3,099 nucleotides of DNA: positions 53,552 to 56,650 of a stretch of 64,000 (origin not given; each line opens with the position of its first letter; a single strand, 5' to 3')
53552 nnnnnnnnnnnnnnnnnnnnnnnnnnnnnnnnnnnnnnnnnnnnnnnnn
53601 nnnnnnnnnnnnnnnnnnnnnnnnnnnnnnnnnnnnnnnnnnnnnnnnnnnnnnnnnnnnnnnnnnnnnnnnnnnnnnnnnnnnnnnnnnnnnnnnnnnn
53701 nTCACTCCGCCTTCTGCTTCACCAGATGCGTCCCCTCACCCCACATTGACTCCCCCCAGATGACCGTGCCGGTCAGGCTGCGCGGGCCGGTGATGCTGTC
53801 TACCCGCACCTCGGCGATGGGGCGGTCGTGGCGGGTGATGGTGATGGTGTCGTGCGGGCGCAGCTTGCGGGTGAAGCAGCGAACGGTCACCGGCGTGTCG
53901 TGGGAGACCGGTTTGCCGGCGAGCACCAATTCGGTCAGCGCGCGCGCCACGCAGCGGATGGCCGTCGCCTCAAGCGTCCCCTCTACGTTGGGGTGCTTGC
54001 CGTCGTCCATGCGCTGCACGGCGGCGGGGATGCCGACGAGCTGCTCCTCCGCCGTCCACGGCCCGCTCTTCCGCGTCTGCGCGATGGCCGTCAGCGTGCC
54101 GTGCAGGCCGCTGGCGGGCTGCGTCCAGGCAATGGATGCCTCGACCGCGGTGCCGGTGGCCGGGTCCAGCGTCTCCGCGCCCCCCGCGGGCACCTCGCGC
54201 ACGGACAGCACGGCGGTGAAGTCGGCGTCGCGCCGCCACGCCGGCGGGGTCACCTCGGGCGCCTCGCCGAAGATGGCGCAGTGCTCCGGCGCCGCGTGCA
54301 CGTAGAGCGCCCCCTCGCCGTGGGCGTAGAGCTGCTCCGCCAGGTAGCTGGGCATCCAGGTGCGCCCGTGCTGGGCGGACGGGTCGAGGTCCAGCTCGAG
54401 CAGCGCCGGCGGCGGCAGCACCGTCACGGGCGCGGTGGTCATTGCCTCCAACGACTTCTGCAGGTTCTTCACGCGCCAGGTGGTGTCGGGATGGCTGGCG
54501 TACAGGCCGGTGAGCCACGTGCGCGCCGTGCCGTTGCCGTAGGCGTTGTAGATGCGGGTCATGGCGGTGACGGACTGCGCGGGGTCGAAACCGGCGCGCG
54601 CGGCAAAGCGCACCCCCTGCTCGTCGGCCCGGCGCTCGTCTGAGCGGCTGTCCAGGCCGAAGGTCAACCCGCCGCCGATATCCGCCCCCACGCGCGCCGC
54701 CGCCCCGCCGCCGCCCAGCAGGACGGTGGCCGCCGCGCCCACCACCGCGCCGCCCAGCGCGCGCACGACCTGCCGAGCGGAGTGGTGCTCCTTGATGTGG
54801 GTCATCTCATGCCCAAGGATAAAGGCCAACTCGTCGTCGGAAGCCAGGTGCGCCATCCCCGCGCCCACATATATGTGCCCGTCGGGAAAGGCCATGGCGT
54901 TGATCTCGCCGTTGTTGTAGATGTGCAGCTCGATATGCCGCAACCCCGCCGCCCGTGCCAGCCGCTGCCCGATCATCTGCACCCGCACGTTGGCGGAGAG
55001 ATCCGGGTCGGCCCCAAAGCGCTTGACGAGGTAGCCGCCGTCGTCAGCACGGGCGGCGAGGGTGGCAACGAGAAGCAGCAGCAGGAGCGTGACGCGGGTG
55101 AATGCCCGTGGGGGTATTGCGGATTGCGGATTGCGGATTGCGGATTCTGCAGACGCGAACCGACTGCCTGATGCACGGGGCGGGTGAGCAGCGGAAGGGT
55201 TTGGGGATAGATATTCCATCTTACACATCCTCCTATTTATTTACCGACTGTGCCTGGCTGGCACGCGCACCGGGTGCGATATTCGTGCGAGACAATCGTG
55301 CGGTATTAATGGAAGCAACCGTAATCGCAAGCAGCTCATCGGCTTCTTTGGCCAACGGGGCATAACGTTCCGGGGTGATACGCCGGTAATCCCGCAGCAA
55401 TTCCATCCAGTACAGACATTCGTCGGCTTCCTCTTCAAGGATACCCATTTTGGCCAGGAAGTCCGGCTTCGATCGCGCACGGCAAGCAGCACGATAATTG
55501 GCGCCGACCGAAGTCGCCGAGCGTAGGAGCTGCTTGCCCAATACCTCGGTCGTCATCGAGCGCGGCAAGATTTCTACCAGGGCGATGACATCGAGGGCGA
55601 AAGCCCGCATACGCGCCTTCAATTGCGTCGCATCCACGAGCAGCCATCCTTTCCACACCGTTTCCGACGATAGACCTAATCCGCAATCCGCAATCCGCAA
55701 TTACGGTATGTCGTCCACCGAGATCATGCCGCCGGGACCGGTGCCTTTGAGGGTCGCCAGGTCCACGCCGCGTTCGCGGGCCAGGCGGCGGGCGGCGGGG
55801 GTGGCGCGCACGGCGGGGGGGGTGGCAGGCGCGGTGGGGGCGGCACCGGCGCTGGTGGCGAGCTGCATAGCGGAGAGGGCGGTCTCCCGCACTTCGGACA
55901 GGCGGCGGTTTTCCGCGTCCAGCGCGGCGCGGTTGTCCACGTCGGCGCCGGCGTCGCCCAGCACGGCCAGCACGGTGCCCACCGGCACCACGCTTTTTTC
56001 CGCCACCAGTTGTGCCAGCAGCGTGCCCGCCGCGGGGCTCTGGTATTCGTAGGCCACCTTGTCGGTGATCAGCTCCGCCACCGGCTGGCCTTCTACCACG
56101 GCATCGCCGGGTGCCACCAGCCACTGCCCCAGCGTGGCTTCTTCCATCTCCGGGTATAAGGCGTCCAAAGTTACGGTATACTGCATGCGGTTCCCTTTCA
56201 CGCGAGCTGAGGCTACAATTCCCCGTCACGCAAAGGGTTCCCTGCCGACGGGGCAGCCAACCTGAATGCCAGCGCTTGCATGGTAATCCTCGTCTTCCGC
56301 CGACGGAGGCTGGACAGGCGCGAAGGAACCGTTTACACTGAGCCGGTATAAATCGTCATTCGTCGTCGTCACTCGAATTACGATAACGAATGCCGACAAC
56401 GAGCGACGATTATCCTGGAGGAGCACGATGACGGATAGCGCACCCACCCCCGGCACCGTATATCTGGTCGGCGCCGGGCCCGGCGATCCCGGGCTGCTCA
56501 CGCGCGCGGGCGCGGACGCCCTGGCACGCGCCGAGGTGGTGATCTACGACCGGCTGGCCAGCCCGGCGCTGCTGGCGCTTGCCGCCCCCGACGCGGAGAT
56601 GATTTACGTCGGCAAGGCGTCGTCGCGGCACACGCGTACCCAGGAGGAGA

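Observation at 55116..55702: IVS-like cassette: a four-helix-bundle gene bracketed by complementary heptamer arrays, between a truncated E2 gene and an M48 peptidase gene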

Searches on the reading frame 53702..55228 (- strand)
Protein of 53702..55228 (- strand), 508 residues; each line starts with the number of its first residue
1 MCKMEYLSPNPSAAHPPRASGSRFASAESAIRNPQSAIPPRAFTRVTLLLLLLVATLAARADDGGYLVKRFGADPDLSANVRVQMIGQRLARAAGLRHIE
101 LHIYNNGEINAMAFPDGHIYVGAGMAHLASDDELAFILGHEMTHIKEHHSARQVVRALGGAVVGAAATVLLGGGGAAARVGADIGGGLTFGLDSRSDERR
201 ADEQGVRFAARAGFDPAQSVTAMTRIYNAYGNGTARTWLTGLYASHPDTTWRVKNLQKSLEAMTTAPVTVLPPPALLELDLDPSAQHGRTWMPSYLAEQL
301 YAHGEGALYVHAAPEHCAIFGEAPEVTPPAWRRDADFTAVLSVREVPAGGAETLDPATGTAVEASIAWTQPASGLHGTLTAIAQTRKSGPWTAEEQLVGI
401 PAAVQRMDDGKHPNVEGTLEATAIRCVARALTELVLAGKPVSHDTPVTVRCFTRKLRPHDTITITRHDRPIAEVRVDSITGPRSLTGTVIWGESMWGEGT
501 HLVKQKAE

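Call 6: search_protein_families(library=pfam, proteins=[window:53702-55228:-], max_evalue=0.01)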
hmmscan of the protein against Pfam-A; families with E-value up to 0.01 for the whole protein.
window:53702-55228:- (508 aa): 1 family
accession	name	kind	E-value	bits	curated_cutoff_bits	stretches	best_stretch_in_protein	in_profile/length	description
PF01435.24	Peptidase_M48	-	1.3e-24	87.5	20.3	1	80-258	4-184/186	Peptidase family M48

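Call 7: search_protein_families(library=ncbifam, proteins=[window:53702-55228:-], max_evalue=0.01)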
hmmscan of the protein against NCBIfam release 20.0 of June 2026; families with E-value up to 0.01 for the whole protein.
window:53702-55228:- (508 aa): 5 families
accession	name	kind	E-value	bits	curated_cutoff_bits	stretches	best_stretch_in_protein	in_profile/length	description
NF052400.1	M48_BAM_BepA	equivalog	9.1e-14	51.1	570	1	83-230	73-230/483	beta-barrel assembly-enhancing protease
NF052399.1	M48_lipo_LoiP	exception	3.1e-13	49.8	365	1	81-261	69-245/247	metalloprotease LoiP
NF003965.0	PRK05457.1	equivalog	2.9e-05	23.6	245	1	87-146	83-146/285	protease HtpX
NF002363.0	PRK01345.1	equivalog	4.4e-05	22.7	422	1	82-174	69-165/318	zinc metalloprotease HtpX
NF002826.0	PRK03001.1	equivalog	7.4e-05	22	369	1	82-171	69-163/285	zinc metalloprotease HtpX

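Call 15: find_related_loci(query=window:53702-55219:-, collection=genome_contigs, flank=10000)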
Query window:53702-55219:- (505 aa) in genome_contigs; peptide patterns used: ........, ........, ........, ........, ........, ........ (x = any residue, [..] = any of these).
21 stretches matched a pattern, but none encodes a relative of the query by tblastn (E <= 1e-3).

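Call 16: find_homologous_proteins(query=window:53702-55219:-)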
Query window:53702-55219:- (505 aa): 10 proteins with E <= 0.001 among 8000 candidates.
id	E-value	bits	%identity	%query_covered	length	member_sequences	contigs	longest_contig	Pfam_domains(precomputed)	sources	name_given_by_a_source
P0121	0.0e+0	1133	100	100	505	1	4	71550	PF01435.25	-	-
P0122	2.5e-208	711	70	90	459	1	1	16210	PF01435.25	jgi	jgi:hypothetical protein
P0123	6.2e-124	433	47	92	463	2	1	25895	PF01435.25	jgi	-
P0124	8.0e-105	370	41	92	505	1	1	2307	PF01435.25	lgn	-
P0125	2.3e-101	358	44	90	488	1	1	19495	PF01435.25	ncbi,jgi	jgi:Zn-dependent protease with chaperone function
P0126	1.3e-13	69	34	36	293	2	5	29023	PF01435.25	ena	-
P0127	2.8e-13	68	33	37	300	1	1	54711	PF01435.25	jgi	jgi:predicted Zn-dependent protease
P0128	1.1e-12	66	33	31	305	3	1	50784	PF01435.25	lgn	-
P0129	1.1e-12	66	33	38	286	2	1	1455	PF01435.25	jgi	jgi:Zn-dependent protease with chaperone function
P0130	1.8e-11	62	29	38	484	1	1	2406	PF01435.25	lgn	-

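Call 18: find_encoding_contigs(protein=P0122, flank=10000, max_places=4)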
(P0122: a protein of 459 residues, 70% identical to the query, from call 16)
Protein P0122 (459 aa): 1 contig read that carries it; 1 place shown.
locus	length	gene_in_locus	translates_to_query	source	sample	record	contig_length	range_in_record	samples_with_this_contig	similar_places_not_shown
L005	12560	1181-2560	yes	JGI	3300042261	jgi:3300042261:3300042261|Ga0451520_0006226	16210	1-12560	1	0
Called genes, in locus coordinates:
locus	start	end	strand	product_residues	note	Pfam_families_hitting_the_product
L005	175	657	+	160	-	PF00364:Biotin_lipoyl, PF02817:E3_binding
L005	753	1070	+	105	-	PF05635:23S_rRNA_IVP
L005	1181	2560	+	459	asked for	PF01435:Peptidase_M48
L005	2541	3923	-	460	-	-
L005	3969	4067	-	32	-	-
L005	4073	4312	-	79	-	-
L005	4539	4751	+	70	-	-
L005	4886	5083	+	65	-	-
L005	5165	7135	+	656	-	PF24521:Ank_KRIT1 (faint), PF13606:Ank_3 (faint), PF12796:Ank_2, PF13857:Ank_5, PF00023:Ank (weak), PF13637:Ank_4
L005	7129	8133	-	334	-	PF02322:Cyt_bd_oxida_II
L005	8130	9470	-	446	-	PF01654:Cyt_bd_oxida_I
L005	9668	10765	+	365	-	PF01208:URO-D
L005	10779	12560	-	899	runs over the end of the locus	PF00690:Cation_ATPase_N, PF00122:E1-E2_ATPase, PF00702:Hydrolase, PF13246:Cation_ATPase, PF00689:Cation_ATPase_C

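Call 19: find_encoding_contigs(protein=P0123, flank=10000, max_places=4)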
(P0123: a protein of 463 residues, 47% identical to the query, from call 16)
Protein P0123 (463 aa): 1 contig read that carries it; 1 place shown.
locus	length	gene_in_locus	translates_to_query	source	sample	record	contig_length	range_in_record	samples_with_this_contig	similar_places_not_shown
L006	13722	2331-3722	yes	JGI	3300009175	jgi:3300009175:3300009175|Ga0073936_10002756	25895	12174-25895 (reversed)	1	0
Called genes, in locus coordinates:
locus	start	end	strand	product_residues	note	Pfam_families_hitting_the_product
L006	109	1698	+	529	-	PF07833:Cu_amine_oxidN1, PF11741:AMIN, PF01520:Amidase_3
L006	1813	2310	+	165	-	PF00364:Biotin_lipoyl, PF02817:E3_binding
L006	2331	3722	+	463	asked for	PF01435:Peptidase_M48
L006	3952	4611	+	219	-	PF07963:N_methyl (weak)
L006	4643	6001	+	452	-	PF16075:DUF4815 (faint), PF13472:Lipase_GDSL_2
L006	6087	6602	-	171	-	-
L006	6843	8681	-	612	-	PF01807:Zn_ribbon_DnaG, PF08275:DNAG_N, PF01751:Toprim, PF13155:Toprim_2, PF13362:Toprim_3 (weak), PF13662:Toprim_4, PF10410:DnaB_bind (weak)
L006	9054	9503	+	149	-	PF02580:Tyr_Deacylase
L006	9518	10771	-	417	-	PF00989:PAS (faint), PF13188:PAS_8 (faint), PF13426:PAS_9 (faint), PF08447:PAS_3 (weak), PF08448:PAS_4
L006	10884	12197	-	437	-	PF00483:NTP_transferase, PF24894:Hexapep_GlmU (faint), PF25084:LbH_EIF2B (faint), PF25247:LbH_GLGC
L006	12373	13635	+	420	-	PF02321:OEP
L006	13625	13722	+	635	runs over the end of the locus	-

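Call 22: find_encoding_contigs(protein=P0125, flank=10000, max_places=4)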
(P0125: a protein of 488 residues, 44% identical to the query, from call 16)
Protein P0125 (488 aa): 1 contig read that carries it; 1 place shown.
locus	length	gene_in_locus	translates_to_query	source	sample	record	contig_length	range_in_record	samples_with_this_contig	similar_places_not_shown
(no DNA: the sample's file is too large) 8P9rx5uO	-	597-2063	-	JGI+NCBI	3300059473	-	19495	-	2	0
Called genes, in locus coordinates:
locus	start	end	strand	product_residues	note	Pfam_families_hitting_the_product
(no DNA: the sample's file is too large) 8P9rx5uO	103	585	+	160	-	PF00364:Biotin_lipoyl (weak), PF02817:E3_binding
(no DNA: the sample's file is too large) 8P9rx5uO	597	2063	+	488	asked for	PF01435:Peptidase_M48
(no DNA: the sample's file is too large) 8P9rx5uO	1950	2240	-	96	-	-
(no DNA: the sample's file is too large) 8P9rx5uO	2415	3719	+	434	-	PF06245:DUF1015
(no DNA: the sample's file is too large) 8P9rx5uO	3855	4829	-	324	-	PF03706:LPG_synthase_TM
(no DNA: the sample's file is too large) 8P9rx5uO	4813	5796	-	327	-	PF00535:Glycos_transf_2, PF13641:Glyco_tranf_2_3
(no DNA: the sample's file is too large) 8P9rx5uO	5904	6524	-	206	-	PF01726:LexA_DNA_bind, PF00717:Peptidase_S24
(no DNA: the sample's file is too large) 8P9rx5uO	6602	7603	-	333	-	PF14559:TPR_19, PF07719:TPR_2 (weak), PF13432:TPR_16 (weak), PF14559:TPR_19 (weak), PF13432:TPR_16 (weak), PF23914:TPR_CcmH_CycH, PF14559:TPR_19, PF12895:ANAPC3 (weak), +20 more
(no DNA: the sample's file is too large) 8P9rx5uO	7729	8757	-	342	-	PF02885:Glycos_trans_3N, PF00591:Glycos_transf_3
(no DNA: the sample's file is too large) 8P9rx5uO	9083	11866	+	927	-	PF00133:tRNA-synt_1, PF08264:Anticodon_1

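Call 23: find_encoding_contigs(protein=P0124, flank=10000, max_places=4)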
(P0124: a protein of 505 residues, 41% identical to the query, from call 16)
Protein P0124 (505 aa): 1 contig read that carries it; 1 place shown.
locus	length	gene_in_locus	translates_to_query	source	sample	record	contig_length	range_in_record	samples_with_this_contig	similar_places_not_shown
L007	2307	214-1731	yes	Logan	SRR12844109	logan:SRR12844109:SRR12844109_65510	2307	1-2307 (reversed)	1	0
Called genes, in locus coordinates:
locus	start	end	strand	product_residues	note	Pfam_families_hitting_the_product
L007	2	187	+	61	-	?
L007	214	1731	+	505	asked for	PF01435:Peptidase_M48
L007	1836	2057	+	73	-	PF09889:DUF2116 (weak)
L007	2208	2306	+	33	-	?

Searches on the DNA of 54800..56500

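Call 61: search_rna_families(source=window, start=54800, end=56500, threshold=evalue, max_evalue=1)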
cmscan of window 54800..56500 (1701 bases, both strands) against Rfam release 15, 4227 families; matches with E-value up to 1: 0.
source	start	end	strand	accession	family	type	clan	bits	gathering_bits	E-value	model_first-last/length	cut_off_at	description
